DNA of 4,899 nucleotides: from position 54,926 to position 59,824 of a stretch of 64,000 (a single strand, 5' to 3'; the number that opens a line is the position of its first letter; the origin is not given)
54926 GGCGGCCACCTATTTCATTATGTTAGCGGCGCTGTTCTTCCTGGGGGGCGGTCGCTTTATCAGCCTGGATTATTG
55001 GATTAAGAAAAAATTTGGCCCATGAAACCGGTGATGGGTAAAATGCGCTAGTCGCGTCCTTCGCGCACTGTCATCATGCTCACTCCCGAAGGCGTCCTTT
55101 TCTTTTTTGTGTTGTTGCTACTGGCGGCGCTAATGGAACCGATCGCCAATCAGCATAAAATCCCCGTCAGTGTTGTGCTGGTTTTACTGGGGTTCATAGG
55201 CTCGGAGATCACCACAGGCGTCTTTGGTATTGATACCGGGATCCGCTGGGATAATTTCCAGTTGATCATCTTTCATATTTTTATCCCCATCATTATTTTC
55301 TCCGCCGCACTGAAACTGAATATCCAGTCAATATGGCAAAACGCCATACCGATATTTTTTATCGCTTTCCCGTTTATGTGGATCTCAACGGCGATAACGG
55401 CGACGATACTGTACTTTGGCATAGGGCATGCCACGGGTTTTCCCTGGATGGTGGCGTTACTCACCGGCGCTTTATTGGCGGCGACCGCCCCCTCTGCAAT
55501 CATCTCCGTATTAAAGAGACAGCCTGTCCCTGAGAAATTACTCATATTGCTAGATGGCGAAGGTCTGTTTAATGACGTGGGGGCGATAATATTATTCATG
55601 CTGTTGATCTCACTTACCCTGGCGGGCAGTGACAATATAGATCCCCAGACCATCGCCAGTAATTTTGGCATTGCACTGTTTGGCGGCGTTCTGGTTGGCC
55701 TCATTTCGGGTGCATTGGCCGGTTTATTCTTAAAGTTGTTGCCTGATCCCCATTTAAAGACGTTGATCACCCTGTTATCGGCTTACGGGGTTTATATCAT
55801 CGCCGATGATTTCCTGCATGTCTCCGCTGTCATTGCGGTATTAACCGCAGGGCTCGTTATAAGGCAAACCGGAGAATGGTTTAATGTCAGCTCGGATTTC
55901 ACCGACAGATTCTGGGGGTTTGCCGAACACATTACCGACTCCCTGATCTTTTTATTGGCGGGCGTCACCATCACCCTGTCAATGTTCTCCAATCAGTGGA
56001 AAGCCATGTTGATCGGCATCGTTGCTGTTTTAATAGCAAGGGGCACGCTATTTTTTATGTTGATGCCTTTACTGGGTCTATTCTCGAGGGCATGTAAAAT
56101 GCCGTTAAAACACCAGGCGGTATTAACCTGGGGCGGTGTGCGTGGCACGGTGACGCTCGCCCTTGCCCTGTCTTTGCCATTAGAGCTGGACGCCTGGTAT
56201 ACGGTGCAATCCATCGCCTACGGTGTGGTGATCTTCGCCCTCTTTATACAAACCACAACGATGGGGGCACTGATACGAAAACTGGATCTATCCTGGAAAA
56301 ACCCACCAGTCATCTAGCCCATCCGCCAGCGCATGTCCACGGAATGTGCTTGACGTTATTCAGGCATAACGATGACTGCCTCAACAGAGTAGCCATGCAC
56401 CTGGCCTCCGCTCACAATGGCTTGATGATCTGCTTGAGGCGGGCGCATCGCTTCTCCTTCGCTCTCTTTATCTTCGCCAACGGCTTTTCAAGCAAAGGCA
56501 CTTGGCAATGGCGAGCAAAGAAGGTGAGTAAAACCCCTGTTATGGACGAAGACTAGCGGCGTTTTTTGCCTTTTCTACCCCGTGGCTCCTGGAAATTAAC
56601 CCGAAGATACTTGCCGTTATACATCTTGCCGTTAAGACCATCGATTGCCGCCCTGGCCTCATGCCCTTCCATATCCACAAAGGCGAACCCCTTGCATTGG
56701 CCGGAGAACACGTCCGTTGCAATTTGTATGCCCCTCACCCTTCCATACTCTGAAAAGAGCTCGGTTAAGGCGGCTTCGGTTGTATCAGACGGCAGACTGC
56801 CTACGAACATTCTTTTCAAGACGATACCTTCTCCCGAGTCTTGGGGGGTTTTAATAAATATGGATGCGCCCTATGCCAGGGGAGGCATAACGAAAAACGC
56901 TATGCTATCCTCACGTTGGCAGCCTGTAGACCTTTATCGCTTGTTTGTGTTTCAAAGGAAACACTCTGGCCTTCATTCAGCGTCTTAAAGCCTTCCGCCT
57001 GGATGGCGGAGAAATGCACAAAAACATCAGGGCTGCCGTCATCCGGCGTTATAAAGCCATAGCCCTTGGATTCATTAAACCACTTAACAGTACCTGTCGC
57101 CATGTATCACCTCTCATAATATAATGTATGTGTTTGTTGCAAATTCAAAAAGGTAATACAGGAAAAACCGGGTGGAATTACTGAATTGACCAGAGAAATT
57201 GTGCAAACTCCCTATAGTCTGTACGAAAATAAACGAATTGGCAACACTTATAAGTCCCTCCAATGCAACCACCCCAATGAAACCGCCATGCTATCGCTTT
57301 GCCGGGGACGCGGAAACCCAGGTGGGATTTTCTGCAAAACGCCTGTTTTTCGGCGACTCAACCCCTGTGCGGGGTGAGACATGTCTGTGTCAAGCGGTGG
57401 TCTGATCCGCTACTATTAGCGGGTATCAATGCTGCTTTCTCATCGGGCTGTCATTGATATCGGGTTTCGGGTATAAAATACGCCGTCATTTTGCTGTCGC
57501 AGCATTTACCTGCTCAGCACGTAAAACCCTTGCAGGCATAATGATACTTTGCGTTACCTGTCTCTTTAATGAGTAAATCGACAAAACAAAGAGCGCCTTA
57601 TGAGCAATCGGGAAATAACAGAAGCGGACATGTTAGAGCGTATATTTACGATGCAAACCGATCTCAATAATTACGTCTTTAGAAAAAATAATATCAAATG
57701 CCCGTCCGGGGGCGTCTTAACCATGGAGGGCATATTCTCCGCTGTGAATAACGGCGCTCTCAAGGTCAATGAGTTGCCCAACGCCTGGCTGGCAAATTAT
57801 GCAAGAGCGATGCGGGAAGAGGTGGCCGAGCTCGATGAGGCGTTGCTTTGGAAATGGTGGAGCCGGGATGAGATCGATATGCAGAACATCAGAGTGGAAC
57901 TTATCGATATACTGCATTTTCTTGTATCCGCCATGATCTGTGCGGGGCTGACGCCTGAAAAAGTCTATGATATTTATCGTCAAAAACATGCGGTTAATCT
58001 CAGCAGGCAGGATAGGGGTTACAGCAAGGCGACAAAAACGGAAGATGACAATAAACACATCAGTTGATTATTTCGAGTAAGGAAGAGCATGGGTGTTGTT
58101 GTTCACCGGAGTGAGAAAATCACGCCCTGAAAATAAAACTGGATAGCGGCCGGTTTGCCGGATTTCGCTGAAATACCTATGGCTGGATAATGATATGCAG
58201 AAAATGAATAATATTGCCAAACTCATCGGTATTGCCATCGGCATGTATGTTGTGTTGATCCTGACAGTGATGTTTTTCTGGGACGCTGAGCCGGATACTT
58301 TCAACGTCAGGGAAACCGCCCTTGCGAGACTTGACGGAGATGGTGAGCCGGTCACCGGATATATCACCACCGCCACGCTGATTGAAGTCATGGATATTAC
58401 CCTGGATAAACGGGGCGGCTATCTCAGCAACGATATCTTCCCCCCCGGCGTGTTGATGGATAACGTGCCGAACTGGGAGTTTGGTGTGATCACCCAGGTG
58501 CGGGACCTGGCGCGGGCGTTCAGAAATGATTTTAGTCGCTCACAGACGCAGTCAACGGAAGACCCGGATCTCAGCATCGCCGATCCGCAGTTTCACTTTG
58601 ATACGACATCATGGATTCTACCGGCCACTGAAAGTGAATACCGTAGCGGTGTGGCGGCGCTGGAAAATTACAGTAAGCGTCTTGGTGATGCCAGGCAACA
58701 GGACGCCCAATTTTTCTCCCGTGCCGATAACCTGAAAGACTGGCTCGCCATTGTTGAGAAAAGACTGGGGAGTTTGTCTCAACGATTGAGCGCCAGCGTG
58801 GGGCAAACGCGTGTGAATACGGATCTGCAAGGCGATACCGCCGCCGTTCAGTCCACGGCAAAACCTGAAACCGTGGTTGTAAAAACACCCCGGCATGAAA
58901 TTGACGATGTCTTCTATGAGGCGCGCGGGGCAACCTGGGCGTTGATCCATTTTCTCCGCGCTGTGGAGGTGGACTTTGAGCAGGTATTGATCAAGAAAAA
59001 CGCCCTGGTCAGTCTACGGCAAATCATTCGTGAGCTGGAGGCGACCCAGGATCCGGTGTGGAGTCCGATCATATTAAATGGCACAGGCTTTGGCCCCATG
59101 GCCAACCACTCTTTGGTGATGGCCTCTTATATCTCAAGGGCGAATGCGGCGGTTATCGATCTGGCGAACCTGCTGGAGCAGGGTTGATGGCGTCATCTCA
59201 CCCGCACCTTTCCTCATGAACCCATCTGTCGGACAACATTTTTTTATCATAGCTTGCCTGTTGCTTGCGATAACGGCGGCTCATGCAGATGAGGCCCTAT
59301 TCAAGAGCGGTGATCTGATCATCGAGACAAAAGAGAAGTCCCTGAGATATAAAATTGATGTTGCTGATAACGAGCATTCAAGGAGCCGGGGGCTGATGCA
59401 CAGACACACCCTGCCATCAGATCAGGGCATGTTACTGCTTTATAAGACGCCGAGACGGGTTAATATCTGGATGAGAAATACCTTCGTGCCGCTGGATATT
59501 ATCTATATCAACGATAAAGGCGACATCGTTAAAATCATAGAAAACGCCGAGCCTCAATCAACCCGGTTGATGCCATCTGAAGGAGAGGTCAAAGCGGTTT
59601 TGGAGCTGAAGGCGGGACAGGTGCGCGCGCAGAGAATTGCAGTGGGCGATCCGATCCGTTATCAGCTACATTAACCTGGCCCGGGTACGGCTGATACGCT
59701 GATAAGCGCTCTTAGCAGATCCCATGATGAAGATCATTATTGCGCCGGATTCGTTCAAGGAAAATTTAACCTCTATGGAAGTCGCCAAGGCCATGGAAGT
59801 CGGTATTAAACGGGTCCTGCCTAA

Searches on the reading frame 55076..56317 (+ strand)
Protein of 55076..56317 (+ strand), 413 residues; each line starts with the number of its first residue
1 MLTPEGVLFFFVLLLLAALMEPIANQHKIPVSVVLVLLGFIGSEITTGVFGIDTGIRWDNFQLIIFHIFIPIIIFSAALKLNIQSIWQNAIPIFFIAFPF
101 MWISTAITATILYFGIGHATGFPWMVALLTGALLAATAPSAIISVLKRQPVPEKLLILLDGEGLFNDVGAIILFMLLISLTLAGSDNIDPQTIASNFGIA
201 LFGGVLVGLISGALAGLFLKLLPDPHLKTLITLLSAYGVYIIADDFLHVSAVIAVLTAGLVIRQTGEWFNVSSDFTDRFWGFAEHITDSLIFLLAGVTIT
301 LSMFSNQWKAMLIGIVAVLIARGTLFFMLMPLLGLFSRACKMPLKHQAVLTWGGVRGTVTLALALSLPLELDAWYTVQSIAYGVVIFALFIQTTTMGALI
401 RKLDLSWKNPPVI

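Call 3: search_protein_families(library=pfam, proteins=[window:55076-56317:+], max_evalue=0.01)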
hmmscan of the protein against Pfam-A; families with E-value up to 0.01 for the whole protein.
window:55076-56317:+ (413 aa): 1 family
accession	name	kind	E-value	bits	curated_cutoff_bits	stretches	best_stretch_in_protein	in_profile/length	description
PF00999.27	Na_H_Exchanger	-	1.3e-49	169.5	26.2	1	15-401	5-374/375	Sodium/hydrogen exchanger, transmembrane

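Call 4: search_protein_families(library=ncbifam, proteins=[window:55076-56317:+], max_evalue=0.01)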
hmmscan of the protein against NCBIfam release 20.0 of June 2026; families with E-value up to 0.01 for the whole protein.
window:55076-56317:+ (413 aa): 3 families
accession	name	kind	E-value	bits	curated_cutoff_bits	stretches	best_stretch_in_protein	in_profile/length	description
TIGR00831.1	a_cpa1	equivalog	1.2e-47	162.7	279.6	1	14-405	7-409/525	Na+/H+ antiporter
TIGR00840.1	b_cpa1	equivalog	7.1e-37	127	251.25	1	10-406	11-418/559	sodium/hydrogen exchanger 3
NF003716.0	PRK05326.1-3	equivalog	2e-26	92.5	355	1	7-406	8-392/499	potassium/proton antiporter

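Call 39: find_related_loci(query=window:55076-56317:+, collection=metagenome_contigs, flank=6000)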
Query window:55076-56317:+ (413 aa) in metagenome_contigs; peptide patterns used: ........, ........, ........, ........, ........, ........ (x = any residue, [..] = any of these).
50 stretches matched a pattern, but none encodes a relative of the query by tblastn (E <= 1e-3).

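Call 41: find_related_loci(query=A2, collection=metagenome_contigs, flank=6000)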
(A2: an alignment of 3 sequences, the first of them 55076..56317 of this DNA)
Query A2 (413 aa) in metagenome_contigs; peptide patterns used: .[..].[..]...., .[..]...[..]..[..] (x = any residue, [..] = any of these).
142 stretches matched a pattern; 90 encode a relative of the query (tblastn E <= 1e-3); the best 80 are kept; 80 distinct loci.
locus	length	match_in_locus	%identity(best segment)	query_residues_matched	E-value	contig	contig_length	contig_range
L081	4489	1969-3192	51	1-406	4e-131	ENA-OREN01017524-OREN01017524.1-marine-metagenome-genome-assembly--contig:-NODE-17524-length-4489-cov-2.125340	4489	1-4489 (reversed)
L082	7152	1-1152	50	25-406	6e-121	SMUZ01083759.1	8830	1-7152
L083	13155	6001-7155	50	21-405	3e-118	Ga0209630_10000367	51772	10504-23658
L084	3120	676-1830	50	21-405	4e-122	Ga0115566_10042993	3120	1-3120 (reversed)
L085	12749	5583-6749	50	20-406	8e-116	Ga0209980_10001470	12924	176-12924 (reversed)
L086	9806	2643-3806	50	20-405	4e-115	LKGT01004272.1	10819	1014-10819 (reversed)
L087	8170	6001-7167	51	20-406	8e-113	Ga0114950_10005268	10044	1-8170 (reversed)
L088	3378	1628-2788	49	21-404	3e-114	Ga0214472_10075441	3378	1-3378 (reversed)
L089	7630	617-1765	49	21-403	5e-111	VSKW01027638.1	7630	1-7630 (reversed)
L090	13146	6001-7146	49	28-406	2e-107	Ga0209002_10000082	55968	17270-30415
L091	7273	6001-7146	49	28-406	9e-107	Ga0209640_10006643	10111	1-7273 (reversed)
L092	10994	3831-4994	47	22-406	7e-107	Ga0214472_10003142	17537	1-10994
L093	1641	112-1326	48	1-404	2e-114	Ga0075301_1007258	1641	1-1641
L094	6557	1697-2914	46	1-404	9e-106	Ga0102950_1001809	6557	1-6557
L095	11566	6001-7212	47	1-402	2e-105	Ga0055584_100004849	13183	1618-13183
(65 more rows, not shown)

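Call 63: find_homologous_proteins(query=window:55076-56317:+, max_evalue=1e-40)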
Query window:55076-56317:+ (413 aa): 591 proteins with E <= 1e-40 among 8000 candidates; the best 120 are listed.
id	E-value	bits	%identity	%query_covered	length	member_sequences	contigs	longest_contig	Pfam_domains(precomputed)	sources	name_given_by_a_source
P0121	2.2e-258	876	100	100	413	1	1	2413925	PF00999.27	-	-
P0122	4.3e-131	456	55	94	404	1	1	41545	PF00999.27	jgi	jgi:Na+:H+ antiporter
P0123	5.6e-124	433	53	94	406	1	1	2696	PF00999.27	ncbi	-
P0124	1.8e-123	431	52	93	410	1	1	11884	PF00999.27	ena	-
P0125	1.1e-122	429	53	94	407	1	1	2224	PF00999.27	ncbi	-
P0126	1.9e-122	428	53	98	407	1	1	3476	PF00999.27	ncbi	-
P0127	4.2e-122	427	52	94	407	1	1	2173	PF00999.27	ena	-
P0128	5.9e-122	426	52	94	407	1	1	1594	PF00999.27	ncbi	-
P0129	8.9e-122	426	51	93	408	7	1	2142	PF00999.27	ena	-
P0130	9.2e-122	426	51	98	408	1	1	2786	PF00999.27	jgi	-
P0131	1.2e-121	425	51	94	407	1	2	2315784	PF00999.27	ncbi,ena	-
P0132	1.6e-121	425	52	98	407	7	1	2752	PF00999.27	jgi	-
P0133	2.8e-121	424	52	94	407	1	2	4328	PF00999.27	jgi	-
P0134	3.3e-121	424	51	93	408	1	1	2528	PF00999.27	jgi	-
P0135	4.2e-121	423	52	98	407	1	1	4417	PF00999.27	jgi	-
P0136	4.8e-121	423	51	94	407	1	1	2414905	PF00999.27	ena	-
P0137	5.5e-121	423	52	98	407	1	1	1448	PF00999.27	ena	-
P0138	5.8e-121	423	50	93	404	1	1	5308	PF00999.27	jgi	-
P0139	6.7e-121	423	52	98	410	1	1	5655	PF00999.27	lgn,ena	-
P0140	8.4e-121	422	53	98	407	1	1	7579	PF00999.27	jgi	-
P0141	8.6e-121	422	50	93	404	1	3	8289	PF00999.27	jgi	jgi:Na+:H+ antiporter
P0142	1.4e-120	422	49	93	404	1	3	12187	PF00999.27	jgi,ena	-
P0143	1.9e-120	421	52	98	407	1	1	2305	PF00999.27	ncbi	-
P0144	1.9e-120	421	50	98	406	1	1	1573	PF00999.27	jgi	-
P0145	2.2e-120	421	52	98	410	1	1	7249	PF00999.27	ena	-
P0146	2.3e-120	421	51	98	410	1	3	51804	PF00999.27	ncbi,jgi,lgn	ncbi:MAG: CPA1 family monovalent cation:H+ antiporter [Gammaproteobacteria bacterium]|jgi:CPA1 famil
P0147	2.8e-120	421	49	93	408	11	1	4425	PF00999.27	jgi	-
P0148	3.0e-120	421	50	98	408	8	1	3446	PF00999.27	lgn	-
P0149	4.4e-120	420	52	94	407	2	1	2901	PF00999.27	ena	-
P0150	1.1e-119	419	51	98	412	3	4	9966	PF00999.27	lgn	-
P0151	1.5e-119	418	51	93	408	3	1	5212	PF00999.27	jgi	-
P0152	1.7e-119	418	50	98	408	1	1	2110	PF00999.27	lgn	-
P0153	1.8e-119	418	51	98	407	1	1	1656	PF00999.27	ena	-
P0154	2.4e-119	418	52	94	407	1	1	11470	PF00999.27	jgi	jgi:CPA1 family monovalent cation:H+ antiporter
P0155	3.6e-119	417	51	98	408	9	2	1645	PF00999.27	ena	-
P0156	3.8e-119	417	50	93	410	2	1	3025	PF00999.27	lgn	-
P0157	1.2e-118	415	49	93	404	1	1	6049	PF00999.27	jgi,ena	jgi:CPA1 family monovalent cation:H+ antiporter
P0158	1.3e-118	415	53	98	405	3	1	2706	PF00999.27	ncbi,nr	ncbi:MAG: sodium:proton antiporter [Proteobacteria bacterium]|nr:sodium:proton antiporter [Pseudomon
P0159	1.3e-118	415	49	94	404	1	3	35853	PF00999.27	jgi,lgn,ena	jgi:CPA1 family monovalent cation:H+ antiporter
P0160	1.4e-118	415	49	93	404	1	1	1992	PF00999.27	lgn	-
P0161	1.7e-118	415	49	93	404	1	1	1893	PF00999.27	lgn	-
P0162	2.0e-118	415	49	93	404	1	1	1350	PF00999.27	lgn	-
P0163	2.4e-118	414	52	98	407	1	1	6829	PF00999.27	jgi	jgi:CPA1 family monovalent cation:H+ antiporter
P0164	4.0e-118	414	50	94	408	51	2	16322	PF00999.27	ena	-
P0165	4.4e-118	413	50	94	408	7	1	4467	PF00999.27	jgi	jgi:CPA1 family monovalent cation:H+ antiporter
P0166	4.9e-118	413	51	97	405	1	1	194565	PF00999.27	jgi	jgi:Na+:H+ antiporter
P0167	6.8e-118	413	50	98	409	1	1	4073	PF00999.27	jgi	jgi:monovalent cation:H+ antiporter, CPA1 family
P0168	8.0e-118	413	52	95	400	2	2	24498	PF00999.27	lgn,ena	-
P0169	8.1e-118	413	49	93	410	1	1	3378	PF00999.27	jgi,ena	-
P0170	9.4e-118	412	49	98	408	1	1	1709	PF00999.27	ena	-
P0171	1.0e-117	412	49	93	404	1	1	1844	PF00999.27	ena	-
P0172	1.0e-117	412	52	95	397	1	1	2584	PF00999.27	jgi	-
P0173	1.2e-117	412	51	98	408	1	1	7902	PF00999.27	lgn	-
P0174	1.4e-117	412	50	98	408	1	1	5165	PF00999.27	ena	-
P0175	1.5e-117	412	50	98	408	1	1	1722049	PF00999.27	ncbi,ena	-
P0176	1.8e-117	411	50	98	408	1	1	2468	PF00999.27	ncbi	ncbi:MAG: sodium:proton antiporter [Gammaproteobacteria bacterium]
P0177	1.8e-117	411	48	93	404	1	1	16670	PF00999.27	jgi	-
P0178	2.2e-117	411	49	93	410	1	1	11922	PF00999.27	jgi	jgi:CPA1 family monovalent cation:H+ antiporter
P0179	2.5e-117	411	50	98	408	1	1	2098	PF00999.27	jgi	-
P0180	3.1e-117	411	50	95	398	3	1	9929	PF00999.27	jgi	jgi:CPA1 family monovalent cation:H+ antiporter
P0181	3.4e-117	411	50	98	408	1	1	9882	PF00999.27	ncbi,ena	-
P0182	3.8e-117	410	49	98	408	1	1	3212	PF00999.27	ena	-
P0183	4.0e-117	410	49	93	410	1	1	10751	PF00999.27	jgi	jgi:CPA1 family monovalent cation:H+ antiporter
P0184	4.1e-117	410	51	93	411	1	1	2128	PF00999.27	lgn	-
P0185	6.3e-117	410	49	98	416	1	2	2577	PF00999.27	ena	-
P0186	1.0e-116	409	50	97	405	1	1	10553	PF00999.27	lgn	-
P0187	1.1e-116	409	50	94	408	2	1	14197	PF00999.27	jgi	-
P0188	1.3e-116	409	51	99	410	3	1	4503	PF00999.27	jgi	-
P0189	1.5e-116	408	51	94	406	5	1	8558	PF00999.27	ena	-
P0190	1.7e-116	408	49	93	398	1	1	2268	PF00999.27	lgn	-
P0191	2.0e-116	408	51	98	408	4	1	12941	PF00999.27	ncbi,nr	ncbi:MAG: Na Exchanger protein [Gammaproteobacteria bacterium]|nr:Na Exchanger protein [Gammaproteob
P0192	2.2e-116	408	48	98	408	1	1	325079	PF00999.27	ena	-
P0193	2.5e-116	408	49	93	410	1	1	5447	PF00999.27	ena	-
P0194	1.7e-115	405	49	93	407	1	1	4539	PF00999.27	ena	-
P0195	1.9e-115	405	49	93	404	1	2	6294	PF00999.27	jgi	jgi:Na+:H+ antiporter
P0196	2.3e-115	405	50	97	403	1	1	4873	PF00999.27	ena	-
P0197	2.4e-115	404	51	99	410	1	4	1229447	PF00999.27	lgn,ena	-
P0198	2.6e-115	404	50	97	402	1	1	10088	PF00999.27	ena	-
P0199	4.8e-115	403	50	98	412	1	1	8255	PF00999.27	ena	-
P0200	5.4e-115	403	50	98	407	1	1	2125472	PF00999.27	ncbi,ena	-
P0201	9.2e-115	403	50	93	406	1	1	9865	PF00999.27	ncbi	-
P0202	1.1e-114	402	50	96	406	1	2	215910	PF00999.27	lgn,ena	-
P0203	1.6e-114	402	52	97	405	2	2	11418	PF00999.27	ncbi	-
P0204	3.1e-114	401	48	98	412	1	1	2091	PF00999.27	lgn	-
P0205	5.0e-114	400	48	98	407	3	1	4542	PF00999.27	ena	-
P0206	1.4e-113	399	48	99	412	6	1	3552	PF00999.27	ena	-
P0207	1.5e-113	399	50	97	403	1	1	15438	PF00999.27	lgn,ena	-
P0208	1.8e-113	398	51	93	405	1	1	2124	PF00999.27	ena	-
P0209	2.1e-113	398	51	93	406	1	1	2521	PF00999.27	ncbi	-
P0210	2.6e-113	398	52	93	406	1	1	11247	PF00999.27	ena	-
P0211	2.7e-113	398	49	94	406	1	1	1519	PF00999.27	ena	-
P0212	2.7e-113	398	49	95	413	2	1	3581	PF00999.27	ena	-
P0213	2.8e-113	398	50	98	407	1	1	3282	PF00999.27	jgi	-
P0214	3.3e-113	397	52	93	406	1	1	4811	PF00999.27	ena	-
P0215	1.0e-112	396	50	94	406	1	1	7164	PF00999.27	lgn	-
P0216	1.1e-112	396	52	93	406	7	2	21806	PF00999.27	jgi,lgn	jgi:CPA1 family monovalent cation:H+ antiporter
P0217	1.3e-112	395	52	93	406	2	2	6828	PF00999.27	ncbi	ncbi:MAG: sodium:proton antiporter [Gammaproteobacteria bacterium]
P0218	1.4e-112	395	47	93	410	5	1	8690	PF00999.27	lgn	-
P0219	1.6e-112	395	49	92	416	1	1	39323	PF00999.27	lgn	-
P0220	2.1e-112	395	48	93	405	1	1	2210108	PF00999.27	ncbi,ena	-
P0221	2.2e-112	395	48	98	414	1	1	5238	PF00999.27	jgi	jgi:CPA1 family monovalent cation:H+ antiporter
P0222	2.5e-112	395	51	93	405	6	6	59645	PF00999.27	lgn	-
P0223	2.6e-112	394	51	93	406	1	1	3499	PF00999.27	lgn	-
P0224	3.7e-112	394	49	98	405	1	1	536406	PF00999.27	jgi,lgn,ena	-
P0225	4.9e-112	394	48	93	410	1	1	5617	PF00999.27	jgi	jgi:CPA1 family monovalent cation:H+ antiporter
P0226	5.2e-112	393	52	93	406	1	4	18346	PF00999.27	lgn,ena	-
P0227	5.6e-112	393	50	97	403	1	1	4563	PF00999.27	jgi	-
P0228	5.8e-112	393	51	93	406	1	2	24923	PF00999.27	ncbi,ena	ncbi:MAG: sodium:proton antiporter [Gammaproteobacteria bacterium]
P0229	5.9e-112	393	47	93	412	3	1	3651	PF00999.27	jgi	jgi:CPA1 family monovalent cation:H+ antiporter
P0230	6.5e-112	393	51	93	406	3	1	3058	PF00999.27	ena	-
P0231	6.8e-112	393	50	94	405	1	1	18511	PF00999.27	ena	-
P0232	9.8e-112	393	50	98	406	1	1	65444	PF00999.27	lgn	-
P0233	9.9e-112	393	48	98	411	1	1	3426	PF00999.27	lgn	-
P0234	1.3e-111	392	49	98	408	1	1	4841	PF00999.27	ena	-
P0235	1.4e-111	392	51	93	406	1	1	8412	PF00999.27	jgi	-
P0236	1.6e-111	392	48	98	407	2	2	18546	PF00999.27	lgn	-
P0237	1.7e-111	392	48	92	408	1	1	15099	PF00999.27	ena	-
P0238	2.1e-111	392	48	93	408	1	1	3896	PF00999.27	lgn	-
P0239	2.4e-111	391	47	91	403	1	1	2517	PF00999.27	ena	-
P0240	3.1e-111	391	51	93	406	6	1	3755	PF00999.27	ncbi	ncbi:MAG: cation:proton antiporter [Gammaproteobacteria bacterium]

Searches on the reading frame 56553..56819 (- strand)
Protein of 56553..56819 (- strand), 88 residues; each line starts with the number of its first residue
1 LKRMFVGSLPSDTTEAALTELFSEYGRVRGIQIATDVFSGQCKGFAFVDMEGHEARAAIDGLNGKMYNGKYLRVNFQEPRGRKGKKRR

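Call 35: search_protein_families(library=pfam, proteins=[window:56553-56819:-], max_evalue=0.001)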
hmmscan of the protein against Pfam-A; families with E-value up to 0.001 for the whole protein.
window:56553-56819:- (88 aa): 2 families
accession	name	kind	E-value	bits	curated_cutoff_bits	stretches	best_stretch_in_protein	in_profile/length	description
PF00076.28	RRM_1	-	2e-19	69.7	20.7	1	5-73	2-70/70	RNA recognition motif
PF16367.11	RRM_7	-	0.00026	21.4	27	1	3-29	3-29/94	RNA recognition motif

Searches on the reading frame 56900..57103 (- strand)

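Call 35: search_protein_families(library=pfam, proteins=[window:56900-57103:-], max_evalue=0.001)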
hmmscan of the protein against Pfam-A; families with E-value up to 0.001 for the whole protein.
window:56900-57103:- (67 aa): 2 families
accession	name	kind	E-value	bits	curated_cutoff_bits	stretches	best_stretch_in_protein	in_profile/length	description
PF00313.28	CSD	-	3.1e-31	107.5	27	1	3-65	2-64/66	'Cold-shock' DNA-binding domain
PF08206.17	OB_RNB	-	7.9e-05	22.7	24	1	12-33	7-28/58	Ribonuclease B OB domain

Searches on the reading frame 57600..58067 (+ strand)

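Call 35: search_protein_families(library=pfam, proteins=[window:57600-58067:+], max_evalue=0.001)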
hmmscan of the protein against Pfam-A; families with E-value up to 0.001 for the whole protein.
window:57600-58067:+ (155 aa): 2 families
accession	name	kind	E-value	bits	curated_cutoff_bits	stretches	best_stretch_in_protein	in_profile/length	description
PF08761.16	dUTPase_2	-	3.5e-17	63.6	22.9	1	12-113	2-80/162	dUTPase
PF01503.22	PRA-PH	-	9.2e-05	23.2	21.3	1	62-129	23-85/86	Phosphoribosyl-ATP pyrophosphohydrolase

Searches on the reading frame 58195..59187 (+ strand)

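Call 35: search_protein_families(library=pfam, proteins=[window:58195-59187:+], max_evalue=0.001)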
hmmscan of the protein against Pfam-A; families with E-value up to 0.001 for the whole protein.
window:58195-59187:+ (330 aa): 1 family
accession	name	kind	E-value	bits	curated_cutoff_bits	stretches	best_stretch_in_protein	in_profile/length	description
PF10095.14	DUF2333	-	1e-155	518.2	22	1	6-330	5-330/330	Uncharacterized protein conserved in bacteria (DUF2333)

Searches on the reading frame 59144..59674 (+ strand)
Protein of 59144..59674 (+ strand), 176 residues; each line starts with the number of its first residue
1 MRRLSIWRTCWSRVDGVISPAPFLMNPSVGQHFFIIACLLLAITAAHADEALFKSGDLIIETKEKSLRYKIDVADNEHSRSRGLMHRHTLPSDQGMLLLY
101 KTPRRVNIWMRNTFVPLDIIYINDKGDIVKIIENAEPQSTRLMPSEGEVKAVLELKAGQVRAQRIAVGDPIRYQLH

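Call 35: search_protein_families(library=pfam, proteins=[window:59144-59674:+], max_evalue=0.001)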
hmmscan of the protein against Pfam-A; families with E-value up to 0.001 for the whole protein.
window:59144-59674:+ (176 aa): 1 family
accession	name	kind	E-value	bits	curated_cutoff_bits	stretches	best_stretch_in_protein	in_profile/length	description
PF02643.20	DUF192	-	7.4e-30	103.4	27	1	70-172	2-95/96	Uncharacterized ACR, COG1430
